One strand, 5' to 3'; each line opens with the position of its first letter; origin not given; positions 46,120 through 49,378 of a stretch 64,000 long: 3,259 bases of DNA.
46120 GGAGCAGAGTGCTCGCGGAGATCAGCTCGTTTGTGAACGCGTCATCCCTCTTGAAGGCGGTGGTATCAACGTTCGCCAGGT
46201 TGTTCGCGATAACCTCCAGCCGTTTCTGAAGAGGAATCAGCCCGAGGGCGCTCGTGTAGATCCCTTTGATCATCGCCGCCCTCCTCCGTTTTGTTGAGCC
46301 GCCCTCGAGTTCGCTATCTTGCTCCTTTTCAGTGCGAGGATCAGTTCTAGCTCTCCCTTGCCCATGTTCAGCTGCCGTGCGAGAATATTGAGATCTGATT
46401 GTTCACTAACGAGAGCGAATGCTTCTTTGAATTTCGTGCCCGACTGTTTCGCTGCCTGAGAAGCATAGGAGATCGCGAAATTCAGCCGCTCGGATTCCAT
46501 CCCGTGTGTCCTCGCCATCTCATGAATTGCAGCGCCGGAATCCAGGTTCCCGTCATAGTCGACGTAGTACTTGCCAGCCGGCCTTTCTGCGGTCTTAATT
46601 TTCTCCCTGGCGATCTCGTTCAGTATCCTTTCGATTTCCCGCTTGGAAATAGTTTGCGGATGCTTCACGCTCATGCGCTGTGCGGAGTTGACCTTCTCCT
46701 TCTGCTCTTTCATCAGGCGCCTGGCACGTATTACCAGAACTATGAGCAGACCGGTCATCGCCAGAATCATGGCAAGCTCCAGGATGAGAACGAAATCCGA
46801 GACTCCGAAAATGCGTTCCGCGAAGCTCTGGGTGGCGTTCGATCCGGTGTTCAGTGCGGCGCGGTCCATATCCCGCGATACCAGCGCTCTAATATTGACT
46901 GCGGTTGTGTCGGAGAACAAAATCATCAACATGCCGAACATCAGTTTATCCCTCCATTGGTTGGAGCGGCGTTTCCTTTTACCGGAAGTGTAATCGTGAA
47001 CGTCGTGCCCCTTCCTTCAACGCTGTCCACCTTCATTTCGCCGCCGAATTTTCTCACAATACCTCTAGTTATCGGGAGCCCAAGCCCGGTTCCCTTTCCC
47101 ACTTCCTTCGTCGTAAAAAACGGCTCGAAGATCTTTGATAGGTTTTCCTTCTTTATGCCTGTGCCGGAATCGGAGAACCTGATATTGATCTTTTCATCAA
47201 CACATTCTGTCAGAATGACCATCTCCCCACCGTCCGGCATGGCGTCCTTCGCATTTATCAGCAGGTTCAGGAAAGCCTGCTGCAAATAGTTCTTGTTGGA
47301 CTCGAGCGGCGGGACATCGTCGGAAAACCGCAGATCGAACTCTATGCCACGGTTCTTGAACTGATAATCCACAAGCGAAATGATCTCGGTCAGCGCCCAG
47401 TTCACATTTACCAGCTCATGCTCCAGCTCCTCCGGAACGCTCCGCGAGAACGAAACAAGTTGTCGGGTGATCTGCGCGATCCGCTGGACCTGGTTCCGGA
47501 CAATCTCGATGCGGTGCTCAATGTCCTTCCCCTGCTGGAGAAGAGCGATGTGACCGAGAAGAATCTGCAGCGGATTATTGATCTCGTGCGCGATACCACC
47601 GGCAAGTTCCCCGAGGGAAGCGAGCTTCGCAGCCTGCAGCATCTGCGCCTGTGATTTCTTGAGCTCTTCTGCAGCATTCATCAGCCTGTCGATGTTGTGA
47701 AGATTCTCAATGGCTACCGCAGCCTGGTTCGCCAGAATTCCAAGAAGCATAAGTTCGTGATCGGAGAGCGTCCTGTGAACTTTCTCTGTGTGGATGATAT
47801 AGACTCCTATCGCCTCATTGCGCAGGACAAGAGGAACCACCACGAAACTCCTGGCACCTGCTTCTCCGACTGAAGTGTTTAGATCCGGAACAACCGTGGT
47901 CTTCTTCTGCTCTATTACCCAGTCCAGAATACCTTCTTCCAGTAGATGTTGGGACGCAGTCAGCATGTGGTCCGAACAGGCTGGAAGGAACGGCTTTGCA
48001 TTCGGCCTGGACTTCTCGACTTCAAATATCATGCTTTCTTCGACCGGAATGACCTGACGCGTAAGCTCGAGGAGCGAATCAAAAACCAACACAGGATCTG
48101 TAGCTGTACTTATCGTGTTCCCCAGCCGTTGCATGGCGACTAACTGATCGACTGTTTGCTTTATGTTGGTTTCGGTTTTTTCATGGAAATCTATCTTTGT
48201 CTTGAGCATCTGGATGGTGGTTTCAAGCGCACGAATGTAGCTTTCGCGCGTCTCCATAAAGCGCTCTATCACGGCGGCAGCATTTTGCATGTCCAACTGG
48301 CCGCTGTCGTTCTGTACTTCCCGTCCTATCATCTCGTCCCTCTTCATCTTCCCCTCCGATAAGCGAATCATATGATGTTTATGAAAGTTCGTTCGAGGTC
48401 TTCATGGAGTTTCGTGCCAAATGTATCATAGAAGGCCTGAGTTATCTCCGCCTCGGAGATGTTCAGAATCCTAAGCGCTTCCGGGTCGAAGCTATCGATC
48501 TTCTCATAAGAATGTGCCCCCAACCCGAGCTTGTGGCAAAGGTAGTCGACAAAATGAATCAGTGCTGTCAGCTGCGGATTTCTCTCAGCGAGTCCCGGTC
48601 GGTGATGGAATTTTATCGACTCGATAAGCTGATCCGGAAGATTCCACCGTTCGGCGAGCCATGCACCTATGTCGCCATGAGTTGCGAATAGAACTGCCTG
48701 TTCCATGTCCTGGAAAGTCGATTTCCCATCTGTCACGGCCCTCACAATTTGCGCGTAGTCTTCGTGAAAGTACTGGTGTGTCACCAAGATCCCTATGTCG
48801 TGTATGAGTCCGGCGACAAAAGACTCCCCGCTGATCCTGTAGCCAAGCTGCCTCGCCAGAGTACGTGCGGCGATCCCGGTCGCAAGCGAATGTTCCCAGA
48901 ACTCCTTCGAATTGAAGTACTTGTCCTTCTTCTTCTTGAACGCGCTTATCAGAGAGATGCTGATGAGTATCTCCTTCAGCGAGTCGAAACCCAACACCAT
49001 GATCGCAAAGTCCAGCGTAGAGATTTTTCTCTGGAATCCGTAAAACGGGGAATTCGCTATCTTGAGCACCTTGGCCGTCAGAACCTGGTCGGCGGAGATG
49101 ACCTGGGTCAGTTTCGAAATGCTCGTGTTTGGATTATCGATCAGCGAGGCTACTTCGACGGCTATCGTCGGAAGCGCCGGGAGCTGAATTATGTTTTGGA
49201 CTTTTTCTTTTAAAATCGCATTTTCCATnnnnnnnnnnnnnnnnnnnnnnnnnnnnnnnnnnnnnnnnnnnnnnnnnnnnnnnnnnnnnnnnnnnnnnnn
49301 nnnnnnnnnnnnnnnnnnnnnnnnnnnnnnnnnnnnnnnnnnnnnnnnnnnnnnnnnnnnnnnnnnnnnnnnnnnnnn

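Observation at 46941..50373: HDOD-sigma70 region 4 fusion coupled to fliA, followed by a second HDOD protein and a GAF histidine kinase inside the flagellar operon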

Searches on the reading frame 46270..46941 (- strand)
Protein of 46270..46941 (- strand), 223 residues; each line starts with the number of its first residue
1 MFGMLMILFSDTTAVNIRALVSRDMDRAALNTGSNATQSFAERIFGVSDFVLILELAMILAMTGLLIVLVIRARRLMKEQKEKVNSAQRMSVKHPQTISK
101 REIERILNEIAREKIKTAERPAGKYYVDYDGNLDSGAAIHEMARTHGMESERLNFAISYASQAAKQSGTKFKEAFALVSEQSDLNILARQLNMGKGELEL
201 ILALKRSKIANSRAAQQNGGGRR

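Call 3: search_protein_families(library=pfam, proteins=[window:46270-46941:-], max_evalue=1)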
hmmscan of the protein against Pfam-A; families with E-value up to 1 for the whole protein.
window:46270-46941:- (223 aa): 5 families
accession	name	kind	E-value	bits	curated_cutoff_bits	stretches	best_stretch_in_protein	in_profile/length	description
PF07261.16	DnaB_2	-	0.00071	19.7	22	1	81-119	31-68/74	Replication initiation and membrane attachment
PF10975.14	DUF2802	-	0.023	15.3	33.5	1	163-206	25-68/68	Protein of unknown function (DUF2802)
PF14575.11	EphA2_TM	-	0.091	13.9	28.9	1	58-144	7-70/74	Ephrin type-A receptor 2 transmembrane domain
PF04209.19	HgmA_C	-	0.19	11.9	21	1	123-180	69-121/153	Homogentisate 1,2-dioxygenase C-terminal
PF19610.4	DUF6115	-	0.2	12.5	27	0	159-204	88-133/134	Family of unknown function (DUF6115)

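Call 4: search_protein_families(library=ncbifam, proteins=[window:46270-46941:-], max_evalue=1)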
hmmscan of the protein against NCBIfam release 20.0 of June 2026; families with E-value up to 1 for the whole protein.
window:46270-46941:- (223 aa): 2 families
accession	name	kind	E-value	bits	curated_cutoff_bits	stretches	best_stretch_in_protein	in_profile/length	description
NF005163.0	PRK06638.1-3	equivalog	0.0046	16.4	174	1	25-92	122-186/203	NADH-quinone oxidoreductase subunit J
TIGR00252.1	TIGR00252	hypoth_equivalog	0.084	12.8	69.05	1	161-205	3-47/123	YraN family protein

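Call 70: search_protein_families(library=pfam, alignment_id=A5, max_evalue=0.1)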
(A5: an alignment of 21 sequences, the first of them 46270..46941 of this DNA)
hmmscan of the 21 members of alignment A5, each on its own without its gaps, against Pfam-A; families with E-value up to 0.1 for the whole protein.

A. member 1, window:46270-46941:- (223 aa): 3 families
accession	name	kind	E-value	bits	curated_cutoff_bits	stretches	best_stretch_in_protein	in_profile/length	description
PF07261.16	DnaB_2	-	0.00071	19.7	22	1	81-119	31-68/74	Replication initiation and membrane attachment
PF10975.14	DUF2802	-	0.023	15.3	33.5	1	163-206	25-68/68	Protein of unknown function (DUF2802)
PF14575.11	EphA2_TM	-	0.091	13.9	28.9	0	58-144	7-70/74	Ephrin type-A receptor 2 transmembrane domain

B. families by the number of members that match (of 21 scanned): 14 families
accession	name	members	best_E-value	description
PF19610.4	DUF6115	10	6.2e-07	Family of unknown function (DUF6115)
PF10975.14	DUF2802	6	6.9e-05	Protein of unknown function (DUF2802)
PF07261.16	DnaB_2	1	0.00071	Replication initiation and membrane attachment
PF21868.2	GbpA_D3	1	0.0096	GlcNAc-binding protein A, third domain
PF16981.10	Chi-conotoxin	1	0.013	chi-Conotoxin or t superfamily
PF14283.11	CD1107-like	1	0.013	Mobile element protein CD1107-like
PF05149.17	Flagellar_rod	1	0.014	Paraflagellar rod protein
PF24685.1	OB_RRP5_4th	1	0.014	RRP5 OB-fold domain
PF14502.12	HTH_41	1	0.021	Helix-turn-helix domain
PF12824.13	MRP-L20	1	0.031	Mitochondrial ribosomal protein subunit L20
PF08320.17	PIG-X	1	0.033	PIG-X / PBN1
PF07843.16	DUF1634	1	0.068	Protein of unknown function (DUF1634)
PF14575.11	EphA2_TM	1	0.091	Ephrin type-A receptor 2 transmembrane domain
PF14752.11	RBP_receptor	1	0.097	Retinol binding protein receptor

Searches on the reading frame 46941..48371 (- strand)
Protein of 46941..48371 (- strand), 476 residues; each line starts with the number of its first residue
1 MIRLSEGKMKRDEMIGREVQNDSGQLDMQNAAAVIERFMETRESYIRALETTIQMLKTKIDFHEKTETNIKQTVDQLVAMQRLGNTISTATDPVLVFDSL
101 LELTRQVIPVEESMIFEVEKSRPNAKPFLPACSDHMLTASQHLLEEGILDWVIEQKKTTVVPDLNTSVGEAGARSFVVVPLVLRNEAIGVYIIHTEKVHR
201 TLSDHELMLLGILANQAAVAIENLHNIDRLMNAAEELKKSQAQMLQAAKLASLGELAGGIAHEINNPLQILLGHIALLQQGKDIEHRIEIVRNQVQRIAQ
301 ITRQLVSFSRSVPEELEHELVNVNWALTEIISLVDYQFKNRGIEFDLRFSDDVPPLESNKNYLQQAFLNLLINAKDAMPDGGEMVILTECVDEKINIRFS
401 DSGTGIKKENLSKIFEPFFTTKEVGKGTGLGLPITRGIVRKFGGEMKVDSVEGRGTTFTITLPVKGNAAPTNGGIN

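Call 3: search_protein_families(library=pfam, proteins=[window:46941-48371:-], max_evalue=1)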
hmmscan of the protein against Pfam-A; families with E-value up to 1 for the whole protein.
window:46941-48371:- (476 aa): 11 families
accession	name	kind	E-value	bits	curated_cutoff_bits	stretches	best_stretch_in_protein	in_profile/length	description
PF02518.31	HATPase_c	-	7.8e-25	87.9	26.4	1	361-465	4-110/111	Histidine kinase-, DNA gyrase B-, and HSP90-like ATPase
PF01590.32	GAF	-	2.2e-11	44.8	22.4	1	95-221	4-133/133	GAF domain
PF13185.12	GAF_2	-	8.9e-10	39.3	28.6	1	142-222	50-136/136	GAF domain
PF00512.31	HisKA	-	2.6e-09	37.4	26.9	1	253-311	2-63/66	His Kinase A (phospho-acceptor) domain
PF13492.12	GAF_3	-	7.3e-09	36.6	27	1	96-223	5-129/129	GAF domain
PF10090.15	HPTransfase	-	0.0026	17.9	22.9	1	329-406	3-75/123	Histidine phosphotransferase C-terminal domain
PF14501.12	HATPase_c_5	-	0.031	14.6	22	1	410-453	54-93/102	GHKL domain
PF13581.12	HATPase_c_2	-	0.056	13.9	27.4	1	366-461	39-126/127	Histidine kinase-like ATPase domain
PF16566.10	CREPT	-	0.24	11.9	29.3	0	36-81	68-113/147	Cell-cycle alteration and expression-elevated protein in tumour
PF08702.15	Fib_alpha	-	0.41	11.3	29.9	0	277-322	26-71/143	Fibrinogen alpha/beta chain family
PF05377.16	FlaC_arch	-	0.49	11.3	27.8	0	42-80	5-43/55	Flagella accessory protein C (FlaC)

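Call 4: search_protein_families(library=ncbifam, proteins=[window:46941-48371:-], max_evalue=1)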
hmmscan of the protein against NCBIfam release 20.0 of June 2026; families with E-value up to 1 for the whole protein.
window:46941-48371:- (476 aa): 93 families (the best 25 are shown)
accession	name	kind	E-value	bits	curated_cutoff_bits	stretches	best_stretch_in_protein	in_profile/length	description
NF008468.0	PRK11360.1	equivalog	1.7e-60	205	646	1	236-467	379-611/616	two-component system sensor histidine kinase AtoS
NF007688.0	PRK10364.1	equivalog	1.9e-48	165.4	479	1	203-466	193-453/460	two-component system sensor histidine kinase ZraS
NF038348.1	T2SS_HK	subfamily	5.8e-47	160.4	450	2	283-465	396-574/574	histidine kinase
NF046020.1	HisKinCckABruc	equivalog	2.3e-45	154.8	1000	1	236-465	463-708/868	cell cycle histidine kinase CckA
NF052574.1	HisKinEspCMyxo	equivalog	6e-44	150.4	1200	1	224-465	391-638/785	serine histidine kinase EspC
NF010076.0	PRK13557.1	subfamily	1.3e-42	145.9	631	1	241-468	151-398/540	histidine kinase famiy protein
NF010411.0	PRK13837.1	equivalog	2.5e-42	144.9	647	1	190-468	394-679/828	two-component system VirA-like sensor kinase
NF052573.1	HisKinEspAMyxo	equivalog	7e-40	136.8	1400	1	235-467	366-614/755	serine histidine kinase EspA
NF053867.1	SprKinKinDBac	equivalog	1.1e-38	133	775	1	246-465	279-498/500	sporulation kinase KinD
NF047466.1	hybrid_RR_LvrB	exception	3.3e-35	122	500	1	219-464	118-376/377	hybrid histidine kinase/response regulator LvrB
NF046026.1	HisKinCckACaul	equivalog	1.9e-34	118.9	1000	1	236-469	285-537/678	cell cycle histidine kinase CckA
NF047497.1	HK_LIC_12097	equivalog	9.8e-34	116.7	500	1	234-464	131-366/367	LIC_12097 family sensor histidine kinase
NF046044.1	PnpS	equivalog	8.4e-32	110.6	400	1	261-463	178-390/390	two-component system histidine kinase PnpS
NF033092.0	HK_WalK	equivalog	1.7e-30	106.2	725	1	260-464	379-594/594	cell wall metabolism sensor histidine kinase WalK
NF047794.1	HisKinPtgB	equivalog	8.8e-30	103.5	1000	1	231-451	420-642/656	two-component system sensor histidine kinase PgtB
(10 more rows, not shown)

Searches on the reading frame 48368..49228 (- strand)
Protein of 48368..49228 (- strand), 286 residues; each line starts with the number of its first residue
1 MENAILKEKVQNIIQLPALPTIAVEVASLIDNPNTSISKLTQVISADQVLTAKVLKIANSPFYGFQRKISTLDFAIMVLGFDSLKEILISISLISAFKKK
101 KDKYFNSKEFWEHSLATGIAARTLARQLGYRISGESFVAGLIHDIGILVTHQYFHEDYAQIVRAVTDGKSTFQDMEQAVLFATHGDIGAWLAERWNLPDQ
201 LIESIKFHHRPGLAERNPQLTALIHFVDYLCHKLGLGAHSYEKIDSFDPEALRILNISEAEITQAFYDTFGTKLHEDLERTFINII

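Call 3: search_protein_families(library=pfam, proteins=[window:48368-49228:-], max_evalue=1)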
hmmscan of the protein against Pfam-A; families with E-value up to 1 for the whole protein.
window:48368-49228:- (286 aa): 3 families
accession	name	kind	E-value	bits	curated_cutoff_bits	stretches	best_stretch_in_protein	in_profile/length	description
PF08668.18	HDOD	-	2.3e-65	220.2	22.9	1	16-211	1-196/196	HDOD domain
PF01966.28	HD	-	1.1e-08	35.8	22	1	111-229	2-112/116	HD domain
PF20594.3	DUF6794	-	0.059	13.8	27.1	1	169-200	21-53/83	Domain of unknown function (DUF6794)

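Call 4: search_protein_families(library=ncbifam, proteins=[window:48368-49228:-], max_evalue=1)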
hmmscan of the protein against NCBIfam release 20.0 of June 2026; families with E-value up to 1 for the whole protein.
window:48368-49228:- (286 aa): 3 families
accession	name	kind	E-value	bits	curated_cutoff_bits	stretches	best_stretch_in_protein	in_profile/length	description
TIGR00277.1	HDIG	domain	1.5e-09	37.6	27.6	1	110-209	5-82/84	HDIG domain-containing metalloprotein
TIGR03319.1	RNase_Y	equivalog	0.00047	18.8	454.35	2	182-211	374-403/514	ribonuclease Y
NF009344.0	PRK12705.1-1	equivalog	0.012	14.2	831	1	182-215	432-465/572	hypothetical protein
